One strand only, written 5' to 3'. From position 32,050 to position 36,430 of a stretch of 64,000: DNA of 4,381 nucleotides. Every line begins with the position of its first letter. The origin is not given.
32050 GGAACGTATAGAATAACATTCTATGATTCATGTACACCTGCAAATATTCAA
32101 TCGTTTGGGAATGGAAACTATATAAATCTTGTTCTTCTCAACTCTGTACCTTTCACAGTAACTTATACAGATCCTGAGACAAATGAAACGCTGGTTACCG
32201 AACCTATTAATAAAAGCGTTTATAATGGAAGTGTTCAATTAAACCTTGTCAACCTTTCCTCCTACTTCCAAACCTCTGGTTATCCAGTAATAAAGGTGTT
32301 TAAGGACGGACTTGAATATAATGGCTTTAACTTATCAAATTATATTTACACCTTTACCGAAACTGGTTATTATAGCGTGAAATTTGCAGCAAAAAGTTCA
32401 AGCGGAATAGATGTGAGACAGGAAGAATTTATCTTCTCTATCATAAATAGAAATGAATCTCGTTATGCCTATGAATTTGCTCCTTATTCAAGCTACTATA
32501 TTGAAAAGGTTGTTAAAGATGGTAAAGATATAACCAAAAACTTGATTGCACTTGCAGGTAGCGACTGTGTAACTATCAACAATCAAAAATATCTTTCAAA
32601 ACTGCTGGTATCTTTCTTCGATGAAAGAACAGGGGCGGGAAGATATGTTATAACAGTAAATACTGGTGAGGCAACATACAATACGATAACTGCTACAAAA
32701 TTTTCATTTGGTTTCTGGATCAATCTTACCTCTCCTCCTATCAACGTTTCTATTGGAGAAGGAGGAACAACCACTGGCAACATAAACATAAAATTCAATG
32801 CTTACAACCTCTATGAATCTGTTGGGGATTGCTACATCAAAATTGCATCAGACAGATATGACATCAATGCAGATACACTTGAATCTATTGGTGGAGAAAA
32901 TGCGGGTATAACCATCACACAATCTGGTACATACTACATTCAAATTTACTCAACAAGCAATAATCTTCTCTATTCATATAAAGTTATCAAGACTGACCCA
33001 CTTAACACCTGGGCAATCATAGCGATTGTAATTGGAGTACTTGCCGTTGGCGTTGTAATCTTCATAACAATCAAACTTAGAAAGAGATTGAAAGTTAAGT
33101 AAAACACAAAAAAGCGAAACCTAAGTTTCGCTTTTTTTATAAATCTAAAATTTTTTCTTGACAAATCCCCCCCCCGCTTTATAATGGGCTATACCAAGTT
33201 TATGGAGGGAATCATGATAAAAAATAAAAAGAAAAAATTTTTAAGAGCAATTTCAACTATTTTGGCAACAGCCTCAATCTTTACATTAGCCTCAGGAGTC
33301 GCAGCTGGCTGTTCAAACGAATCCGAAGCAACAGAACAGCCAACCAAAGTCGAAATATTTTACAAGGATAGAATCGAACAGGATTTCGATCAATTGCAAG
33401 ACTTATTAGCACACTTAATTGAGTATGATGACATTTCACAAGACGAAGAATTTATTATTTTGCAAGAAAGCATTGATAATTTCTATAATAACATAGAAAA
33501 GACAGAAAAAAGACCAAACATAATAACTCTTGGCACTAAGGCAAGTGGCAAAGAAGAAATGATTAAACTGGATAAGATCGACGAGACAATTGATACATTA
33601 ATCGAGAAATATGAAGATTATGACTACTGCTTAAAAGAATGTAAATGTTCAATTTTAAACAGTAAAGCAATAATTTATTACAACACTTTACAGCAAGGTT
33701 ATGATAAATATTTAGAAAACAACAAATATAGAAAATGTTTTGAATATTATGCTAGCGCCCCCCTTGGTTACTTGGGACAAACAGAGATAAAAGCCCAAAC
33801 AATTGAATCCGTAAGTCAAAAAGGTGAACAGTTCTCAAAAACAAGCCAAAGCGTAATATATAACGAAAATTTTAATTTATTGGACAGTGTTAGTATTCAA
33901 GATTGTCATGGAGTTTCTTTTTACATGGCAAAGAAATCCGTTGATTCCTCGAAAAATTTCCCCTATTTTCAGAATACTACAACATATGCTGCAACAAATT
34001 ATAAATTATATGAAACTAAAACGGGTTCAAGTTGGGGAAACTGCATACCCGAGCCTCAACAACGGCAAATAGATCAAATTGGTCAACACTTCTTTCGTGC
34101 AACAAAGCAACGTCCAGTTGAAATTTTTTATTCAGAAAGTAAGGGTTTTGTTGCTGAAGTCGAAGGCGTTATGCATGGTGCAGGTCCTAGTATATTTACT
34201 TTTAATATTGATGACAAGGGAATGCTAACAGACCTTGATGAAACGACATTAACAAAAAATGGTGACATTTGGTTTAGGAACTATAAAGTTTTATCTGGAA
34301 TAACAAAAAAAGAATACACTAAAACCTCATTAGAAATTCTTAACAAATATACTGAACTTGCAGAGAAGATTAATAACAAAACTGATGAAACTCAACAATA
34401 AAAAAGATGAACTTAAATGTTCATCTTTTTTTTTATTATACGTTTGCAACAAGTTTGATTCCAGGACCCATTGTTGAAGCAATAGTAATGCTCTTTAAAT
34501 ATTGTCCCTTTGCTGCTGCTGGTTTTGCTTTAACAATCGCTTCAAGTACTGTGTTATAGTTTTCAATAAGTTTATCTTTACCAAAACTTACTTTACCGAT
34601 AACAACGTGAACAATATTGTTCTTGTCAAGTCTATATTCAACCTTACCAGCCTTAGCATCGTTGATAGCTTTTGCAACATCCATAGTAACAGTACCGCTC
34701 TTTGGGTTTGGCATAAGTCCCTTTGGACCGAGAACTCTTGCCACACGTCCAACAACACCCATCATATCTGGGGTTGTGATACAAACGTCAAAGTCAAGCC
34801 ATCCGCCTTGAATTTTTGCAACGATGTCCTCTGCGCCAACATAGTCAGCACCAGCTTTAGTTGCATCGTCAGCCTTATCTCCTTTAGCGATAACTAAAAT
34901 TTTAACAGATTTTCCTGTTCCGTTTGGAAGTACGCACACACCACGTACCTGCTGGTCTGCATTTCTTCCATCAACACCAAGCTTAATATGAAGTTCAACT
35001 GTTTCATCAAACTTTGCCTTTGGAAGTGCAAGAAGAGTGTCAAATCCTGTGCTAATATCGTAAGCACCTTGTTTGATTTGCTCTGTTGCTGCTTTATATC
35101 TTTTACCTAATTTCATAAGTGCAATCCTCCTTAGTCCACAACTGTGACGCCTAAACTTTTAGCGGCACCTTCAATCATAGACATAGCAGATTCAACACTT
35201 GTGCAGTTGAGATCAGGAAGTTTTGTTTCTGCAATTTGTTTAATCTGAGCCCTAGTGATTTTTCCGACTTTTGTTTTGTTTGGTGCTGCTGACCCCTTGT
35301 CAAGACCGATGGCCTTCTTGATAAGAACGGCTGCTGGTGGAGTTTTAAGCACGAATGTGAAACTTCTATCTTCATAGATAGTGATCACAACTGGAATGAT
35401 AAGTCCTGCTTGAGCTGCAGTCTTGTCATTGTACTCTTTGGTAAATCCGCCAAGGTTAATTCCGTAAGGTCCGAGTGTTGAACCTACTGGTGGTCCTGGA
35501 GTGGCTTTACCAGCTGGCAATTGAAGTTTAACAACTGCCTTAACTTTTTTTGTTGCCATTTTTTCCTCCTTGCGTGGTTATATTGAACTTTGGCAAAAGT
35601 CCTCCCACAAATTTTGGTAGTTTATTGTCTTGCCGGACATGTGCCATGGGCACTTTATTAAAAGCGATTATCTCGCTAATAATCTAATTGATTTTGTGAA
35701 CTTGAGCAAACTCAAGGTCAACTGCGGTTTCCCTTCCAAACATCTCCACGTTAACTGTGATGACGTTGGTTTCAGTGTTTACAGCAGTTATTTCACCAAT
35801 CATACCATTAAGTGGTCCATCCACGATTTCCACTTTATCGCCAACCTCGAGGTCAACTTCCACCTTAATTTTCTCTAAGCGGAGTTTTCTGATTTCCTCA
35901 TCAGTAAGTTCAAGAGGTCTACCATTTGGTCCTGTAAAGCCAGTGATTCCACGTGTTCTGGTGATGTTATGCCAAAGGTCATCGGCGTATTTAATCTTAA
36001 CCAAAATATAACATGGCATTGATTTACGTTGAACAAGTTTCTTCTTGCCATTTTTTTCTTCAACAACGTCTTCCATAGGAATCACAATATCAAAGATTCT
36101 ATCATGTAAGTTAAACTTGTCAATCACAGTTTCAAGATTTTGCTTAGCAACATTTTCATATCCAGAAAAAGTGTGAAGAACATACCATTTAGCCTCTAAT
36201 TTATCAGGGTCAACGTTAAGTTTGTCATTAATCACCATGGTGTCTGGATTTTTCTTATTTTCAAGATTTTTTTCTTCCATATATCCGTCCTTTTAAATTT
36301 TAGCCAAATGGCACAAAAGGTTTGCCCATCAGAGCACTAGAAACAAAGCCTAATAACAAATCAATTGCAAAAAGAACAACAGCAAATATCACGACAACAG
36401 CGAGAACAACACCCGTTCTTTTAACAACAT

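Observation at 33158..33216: C9 tract inside the -35/-10 spacer of a near-consensus promoter: candidate phase-variation switch for a lipoprotein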

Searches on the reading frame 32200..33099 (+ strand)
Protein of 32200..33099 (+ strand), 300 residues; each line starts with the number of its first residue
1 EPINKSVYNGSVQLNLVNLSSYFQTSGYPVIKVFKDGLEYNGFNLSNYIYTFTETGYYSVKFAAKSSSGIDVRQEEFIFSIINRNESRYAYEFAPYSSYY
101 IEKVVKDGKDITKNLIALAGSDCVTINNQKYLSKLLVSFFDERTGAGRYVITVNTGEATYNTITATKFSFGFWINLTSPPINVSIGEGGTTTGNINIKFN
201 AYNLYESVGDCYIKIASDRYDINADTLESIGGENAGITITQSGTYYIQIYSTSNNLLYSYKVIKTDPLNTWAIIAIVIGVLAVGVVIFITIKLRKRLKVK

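Call 55: find_homologous_proteins(query=window:32200-33099:+)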
Query window:32200-33099:+ (300 aa): 8 proteins with E <= 0.001 among 1198 candidates.
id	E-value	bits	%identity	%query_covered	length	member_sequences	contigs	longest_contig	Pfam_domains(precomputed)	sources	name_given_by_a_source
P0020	8.2e-76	273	53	84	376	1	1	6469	PF13715.13,PF13620.13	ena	-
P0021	1.6e-69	253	50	76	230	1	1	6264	-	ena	-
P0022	4.7e-51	192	49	61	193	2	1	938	-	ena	-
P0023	1.3e-42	164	37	79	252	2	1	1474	-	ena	-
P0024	1.7e-34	138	36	100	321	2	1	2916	-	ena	-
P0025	1.9e-34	137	50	53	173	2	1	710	-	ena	-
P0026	5.8e-33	133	56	44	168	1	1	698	-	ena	-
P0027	7.2e-30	122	43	57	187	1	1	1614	-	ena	-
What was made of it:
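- Tried and rejected: A search with the C-terminal 300 aa of the giant protein, meant to recover more same-species contigs, returned only relatives of 56% identity or less (call 55).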

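Call 56: find_encoding_contigs(protein=P0020, flank=6000, max_places=5)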
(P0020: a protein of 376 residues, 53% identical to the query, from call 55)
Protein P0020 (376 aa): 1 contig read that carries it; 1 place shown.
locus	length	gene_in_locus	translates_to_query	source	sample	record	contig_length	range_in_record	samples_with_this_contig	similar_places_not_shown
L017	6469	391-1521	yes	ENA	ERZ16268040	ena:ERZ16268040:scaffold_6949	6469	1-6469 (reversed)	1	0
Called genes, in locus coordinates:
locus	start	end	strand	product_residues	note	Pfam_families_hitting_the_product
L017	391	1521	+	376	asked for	PF13620:CarboxypepD_reg, PF13715:CarbopepD_reg_2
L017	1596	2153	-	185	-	PF28043:KwaA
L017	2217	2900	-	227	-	PF00687:Ribosomal_L1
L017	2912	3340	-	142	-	PF03946:Ribosomal_L11_N, PF00298:Ribosomal_L11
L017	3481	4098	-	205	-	PF02357:NusG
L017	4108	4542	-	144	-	-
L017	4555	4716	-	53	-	PF00471:Ribosomal_L33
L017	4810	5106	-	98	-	PF15919:HicB_lk_antitox (weak)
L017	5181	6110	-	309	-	-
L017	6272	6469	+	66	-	?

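Call 57: find_encoding_contigs(protein=P0021, flank=6000, max_places=5)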
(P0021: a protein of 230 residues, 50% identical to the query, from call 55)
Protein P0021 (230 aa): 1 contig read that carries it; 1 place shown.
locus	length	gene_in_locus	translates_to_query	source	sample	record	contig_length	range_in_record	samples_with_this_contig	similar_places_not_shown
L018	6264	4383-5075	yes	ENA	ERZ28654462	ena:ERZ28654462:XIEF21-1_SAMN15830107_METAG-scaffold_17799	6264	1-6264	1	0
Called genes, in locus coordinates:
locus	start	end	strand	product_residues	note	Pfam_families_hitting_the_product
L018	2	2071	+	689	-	?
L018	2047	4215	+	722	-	-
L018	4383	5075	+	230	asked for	-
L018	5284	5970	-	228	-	PF00687:Ribosomal_L1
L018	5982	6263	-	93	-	?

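Call 68: search_protein_families(library=padloc, proteins=[L017:1596-2153:-], max_evalue=0.1)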
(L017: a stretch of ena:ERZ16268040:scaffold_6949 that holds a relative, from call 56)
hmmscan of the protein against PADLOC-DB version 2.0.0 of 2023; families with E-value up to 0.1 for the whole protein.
L017:1596-2153:- (185 aa): 14 families
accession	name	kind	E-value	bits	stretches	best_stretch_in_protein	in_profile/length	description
PDLC00213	KwaA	-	4.1e-19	66.9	1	4-162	7-171/197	Unknown function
PDLC00219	KwaA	-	4.8e-18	63.8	1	6-170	10-181/194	Unknown function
PDLC00217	KwaA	-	8.5e-18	62.7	1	3-141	8-151/193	Unknown function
PDLC00220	KwaA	-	1.2e-17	62.3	1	5-175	18-192/198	Unknown function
PDLC00208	KwaA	-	2.8e-16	57.7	1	4-142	7-148/190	Unknown function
PDLC00214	KwaA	-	5.3e-12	44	1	4-141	7-148/181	Unknown function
PDLC00221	KwaA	-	6.9e-12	43.7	1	4-144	8-138/173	Unknown function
PDLC00215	KwaA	-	9.4e-12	43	1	4-172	9-185/196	Unknown function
PDLC00212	KwaA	-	4e-09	34.5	1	4-172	13-191/205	Unknown function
PDLC00211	KwaA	-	1.6e-07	29.4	1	32-153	59-179/215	Unknown function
PDLC00207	KwaA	-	1.4e-06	26.7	1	21-148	51-176/213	Unknown function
PDLC00218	KwaA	-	1.3e-05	23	1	4-144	14-146/186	Unknown function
PDLC00210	KwaA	-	0.00011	20.4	1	4-143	7-136/169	Unknown function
PDLC01043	CorA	-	0.096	9.4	0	29-118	381-448/457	CorA-like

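Call 69: search_protein_families(library=phrogs, proteins=[L017:1596-2153:-], max_evalue=0.1)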
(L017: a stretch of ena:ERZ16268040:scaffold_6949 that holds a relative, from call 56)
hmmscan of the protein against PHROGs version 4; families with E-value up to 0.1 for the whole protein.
L017:1596-2153:- (185 aa): 3 families
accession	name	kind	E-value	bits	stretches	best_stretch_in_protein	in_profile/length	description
phrog_7312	-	unknown function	3.6e-19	70.1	1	4-177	9-174/189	-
phrog_20903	-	unknown function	1e-12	49.5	1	36-161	29-153/176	-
phrog_37271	-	unknown function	0.0011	20.5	1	98-139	14-54/99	-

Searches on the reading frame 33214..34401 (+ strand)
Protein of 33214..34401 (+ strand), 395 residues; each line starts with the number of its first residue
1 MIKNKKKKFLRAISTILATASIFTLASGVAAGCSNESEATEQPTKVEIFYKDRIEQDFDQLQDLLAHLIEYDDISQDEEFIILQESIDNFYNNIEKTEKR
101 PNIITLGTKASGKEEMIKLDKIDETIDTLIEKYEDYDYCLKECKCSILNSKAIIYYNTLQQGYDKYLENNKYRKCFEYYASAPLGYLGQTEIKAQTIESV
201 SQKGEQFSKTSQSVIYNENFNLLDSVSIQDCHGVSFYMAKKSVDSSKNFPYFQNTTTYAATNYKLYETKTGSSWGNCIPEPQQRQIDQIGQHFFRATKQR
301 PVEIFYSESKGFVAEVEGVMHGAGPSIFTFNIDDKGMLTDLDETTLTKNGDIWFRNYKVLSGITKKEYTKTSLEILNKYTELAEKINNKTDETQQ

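Call 7: find_homologous_proteins(query=window:33214-34401:+)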
Query window:33214-34401:+ (395 aa): 1 proteins with E <= 0.001 among 2570 candidates.
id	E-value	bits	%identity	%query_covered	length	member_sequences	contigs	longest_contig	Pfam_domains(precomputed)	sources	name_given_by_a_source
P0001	7.2e-259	876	99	100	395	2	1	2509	-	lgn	-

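Call 8: search_protein_families(library=pfam, proteins=[window:33214-34401:+], max_evalue=0.01)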
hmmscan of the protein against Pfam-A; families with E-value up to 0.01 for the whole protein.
window:33214-34401:+ (395 aa): 0 families

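Call 9: find_encoding_contigs(protein=P0001, flank=10000, max_places=10)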
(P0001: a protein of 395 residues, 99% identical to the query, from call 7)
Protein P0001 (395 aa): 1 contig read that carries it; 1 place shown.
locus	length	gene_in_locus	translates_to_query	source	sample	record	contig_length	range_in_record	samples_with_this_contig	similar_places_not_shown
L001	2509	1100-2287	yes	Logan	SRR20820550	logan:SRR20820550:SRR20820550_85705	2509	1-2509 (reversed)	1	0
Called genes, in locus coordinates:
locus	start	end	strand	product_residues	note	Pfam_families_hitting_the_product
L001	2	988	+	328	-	?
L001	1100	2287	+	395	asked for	-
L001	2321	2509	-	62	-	?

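Call 10: find_encoding_contigs(protein=window:33214-34401:+, flank=10000, max_places=10)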
Protein window:33214-34401:+ (395 aa): no gene with exactly this product is on record in the collection.

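Call 41: search_protein_representatives(protein=window:33214-34401:+)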
Query: 395 residues. Proteins with E-value up to 0.001 (for the whole library): 1; up to 1e-10: 1; up to 1e-30: 1. The best 1 are listed.
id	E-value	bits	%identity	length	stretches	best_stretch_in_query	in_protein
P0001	2.3e-259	876.0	99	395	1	1-395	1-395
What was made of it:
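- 33214..34401 (+): 395-aa orphan lipoprotein gene (Cys33 after AAG); species- and strain-restricted. One hit only, 99% identical, in 5.8e9 proteins (call 7) and in 1.84e9 representatives by full HMMER (call 41).
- Tried and rejected: Homology searches for the lipoprotein (word-indexed, and exhaustive HMMER) found only the same-species copy (calls 7, 41).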

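Call 42: predict_structure(protein=window:33214-34401:+)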
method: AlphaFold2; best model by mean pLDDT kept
length: 395 residues; sequences in the alignment: 1
mean_pLDDT: 30.0   pTM: 0.18
mean pLDDT of the five models: 30.0, 28.5, 27.8, 26.7, 25.5
residues with pLDDT >= 90: 0; 70-90: 0; 50-70: 0; < 50: 395
segments of 3 or more residues with pLDDT < 50: 1-395
pLDDT, mean of each block of 10 residues (from residue 1): 41 42 29 29 28 38 43 41 39 35 23 25 30 32 26 25 31 33 26 24 23 24 25 24 26 23 23 28 27 24 27 28 31 34 30 27 29 38 41 35
secondary structure, 60 per line:
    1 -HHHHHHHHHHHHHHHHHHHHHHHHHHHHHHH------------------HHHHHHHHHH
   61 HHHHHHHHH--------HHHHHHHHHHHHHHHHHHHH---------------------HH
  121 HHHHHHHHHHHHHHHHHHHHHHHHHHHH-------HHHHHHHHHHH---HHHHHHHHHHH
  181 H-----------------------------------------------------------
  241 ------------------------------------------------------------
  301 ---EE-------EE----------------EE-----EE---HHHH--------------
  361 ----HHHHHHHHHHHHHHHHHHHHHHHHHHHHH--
elements in order: H2-32 H51-69 H78-97 H119-148 H156-166 H170-181 H343-346 H365-393
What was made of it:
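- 33214..34401 (+): AF2 pLDDT 30 (call 42).
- Tried and rejected: Single-sequence AlphaFold gave pLDDT 30, which is unusable, so no fold search was run (call 42).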

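Call 68: search_protein_families(library=padloc, proteins=[window:33214-34401:+], max_evalue=0.1)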
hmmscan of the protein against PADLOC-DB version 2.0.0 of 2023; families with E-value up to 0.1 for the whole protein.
window:33214-34401:+ (395 aa): 0 families

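Call 69: search_protein_families(library=phrogs, proteins=[window:33214-34401:+], max_evalue=0.1)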
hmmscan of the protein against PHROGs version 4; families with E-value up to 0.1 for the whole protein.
window:33214-34401:+ (395 aa): 0 families
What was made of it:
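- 33214..34401 (+): No Pfam, PADLOC or PHROG hit (calls 8, 68, 69).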

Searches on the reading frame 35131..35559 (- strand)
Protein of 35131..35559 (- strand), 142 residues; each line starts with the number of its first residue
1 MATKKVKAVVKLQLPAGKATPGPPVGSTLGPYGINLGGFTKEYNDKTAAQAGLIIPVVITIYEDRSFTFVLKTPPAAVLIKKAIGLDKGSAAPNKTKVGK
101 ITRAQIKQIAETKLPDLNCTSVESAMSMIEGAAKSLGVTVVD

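Call 8: search_protein_families(library=pfam, proteins=[window:35131-35559:-], max_evalue=0.01)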
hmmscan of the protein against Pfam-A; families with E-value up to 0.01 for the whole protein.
window:35131-35559:- (142 aa): 2 families
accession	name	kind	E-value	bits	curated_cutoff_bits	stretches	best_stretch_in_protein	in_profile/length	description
PF00298.24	Ribosomal_L11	-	1.4e-26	93.1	21.4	1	72-140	1-69/69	Ribosomal protein L11, RNA binding domain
PF03946.19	Ribosomal_L11_N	-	1e-25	89.7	32.9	1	10-67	1-58/58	Ribosomal protein L11, N-terminal domain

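Call 17: find_encoding_contigs(protein=window:35131-35559:-, flank=10000, max_places=10)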
Protein window:35131-35559:- (142 aa): 6 contigs read that carry it; 5 places shown.
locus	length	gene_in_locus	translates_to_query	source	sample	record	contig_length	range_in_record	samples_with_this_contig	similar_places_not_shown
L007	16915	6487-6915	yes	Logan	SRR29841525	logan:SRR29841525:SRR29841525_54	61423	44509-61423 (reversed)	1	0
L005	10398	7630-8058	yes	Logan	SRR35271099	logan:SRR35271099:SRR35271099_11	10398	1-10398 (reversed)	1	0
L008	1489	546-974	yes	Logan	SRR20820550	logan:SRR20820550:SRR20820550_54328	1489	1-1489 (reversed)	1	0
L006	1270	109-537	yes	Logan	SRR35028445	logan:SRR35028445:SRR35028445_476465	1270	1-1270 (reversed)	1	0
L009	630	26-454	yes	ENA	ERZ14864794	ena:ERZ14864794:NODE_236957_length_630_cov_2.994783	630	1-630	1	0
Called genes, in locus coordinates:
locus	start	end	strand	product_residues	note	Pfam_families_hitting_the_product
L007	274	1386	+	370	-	PF05496:RuvB_N (faint), PF13177:DNA_pol3_delta2, PF00004:AAA, PF07728:AAA_5 (faint), PF13401:AAA_22 (faint), PF22608:DNAX_ATPase_lid, PF12169:DNA_pol3_gamma3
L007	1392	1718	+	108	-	-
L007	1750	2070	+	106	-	PF02575:YbaB_DNA_bd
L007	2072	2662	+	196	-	PF21176:RecR_HhH, PF02132:RecR_ZnF, PF01751:Toprim, PF13662:Toprim_4, PF21175:RecR_C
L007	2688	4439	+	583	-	PF03485:Arg_tRNA_synt_N, PF00750:tRNA-synt_1d, PF05746:DALR_1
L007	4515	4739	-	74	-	-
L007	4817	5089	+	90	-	-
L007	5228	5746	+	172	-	PF00584:SecE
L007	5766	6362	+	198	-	PF02357:NusG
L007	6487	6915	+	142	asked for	PF03946:Ribosomal_L11_N, PF00298:Ribosomal_L11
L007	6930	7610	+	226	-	PF00687:Ribosomal_L1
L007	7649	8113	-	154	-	-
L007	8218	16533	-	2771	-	-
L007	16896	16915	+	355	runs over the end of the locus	PF00535:Glycos_transf_2, PF10111:Glyco_tranf_2_2 (weak), PF07719:TPR_2 (faint), PF00515:TPR_1 (faint)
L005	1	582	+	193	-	?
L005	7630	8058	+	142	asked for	PF03946:Ribosomal_L11_N, PF00298:Ribosomal_L11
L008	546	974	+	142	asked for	PF03946:Ribosomal_L11_N, PF00298:Ribosomal_L11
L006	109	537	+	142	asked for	PF03946:Ribosomal_L11_N, PF00298:Ribosomal_L11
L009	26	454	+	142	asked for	PF03946:Ribosomal_L11_N, PF00298:Ribosomal_L11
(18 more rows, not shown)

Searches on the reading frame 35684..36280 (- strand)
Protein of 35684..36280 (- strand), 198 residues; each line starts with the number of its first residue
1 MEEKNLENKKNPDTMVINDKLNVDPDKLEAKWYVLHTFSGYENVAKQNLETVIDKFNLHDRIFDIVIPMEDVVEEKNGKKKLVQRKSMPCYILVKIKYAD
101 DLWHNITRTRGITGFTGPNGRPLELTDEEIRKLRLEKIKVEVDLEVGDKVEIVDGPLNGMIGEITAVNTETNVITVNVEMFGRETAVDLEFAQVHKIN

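Call 8: search_protein_families(library=pfam, proteins=[window:35684-36280:-], max_evalue=0.01)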
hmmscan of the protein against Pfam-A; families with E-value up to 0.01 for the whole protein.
window:35684-36280:- (198 aa): 4 families
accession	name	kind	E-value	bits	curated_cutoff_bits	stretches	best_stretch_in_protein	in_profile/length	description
PF02357.24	NusG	-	1.1e-25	90.4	22.2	1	31-134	2-93/93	Transcription termination factor nusG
PF23284.2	KOW2_Spt5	-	0.00014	22.1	28.9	1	147-196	2-49/50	Transcription elongation factor SPT5, second KOW domain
PF00467.35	KOW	-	0.00014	22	22.3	1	146-176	1-31/32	KOW motif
PF22682.2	Ribosomal_uL24m-like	-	0.0081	16.2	29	0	146-177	3-34/223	Large ribosomal subunit protein uL24m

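Call 22: find_encoding_contigs(protein=window:35684-36280:-, flank=10000, max_places=10)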
Protein window:35684-36280:- (198 aa): no gene with exactly this product is on record in the collection.
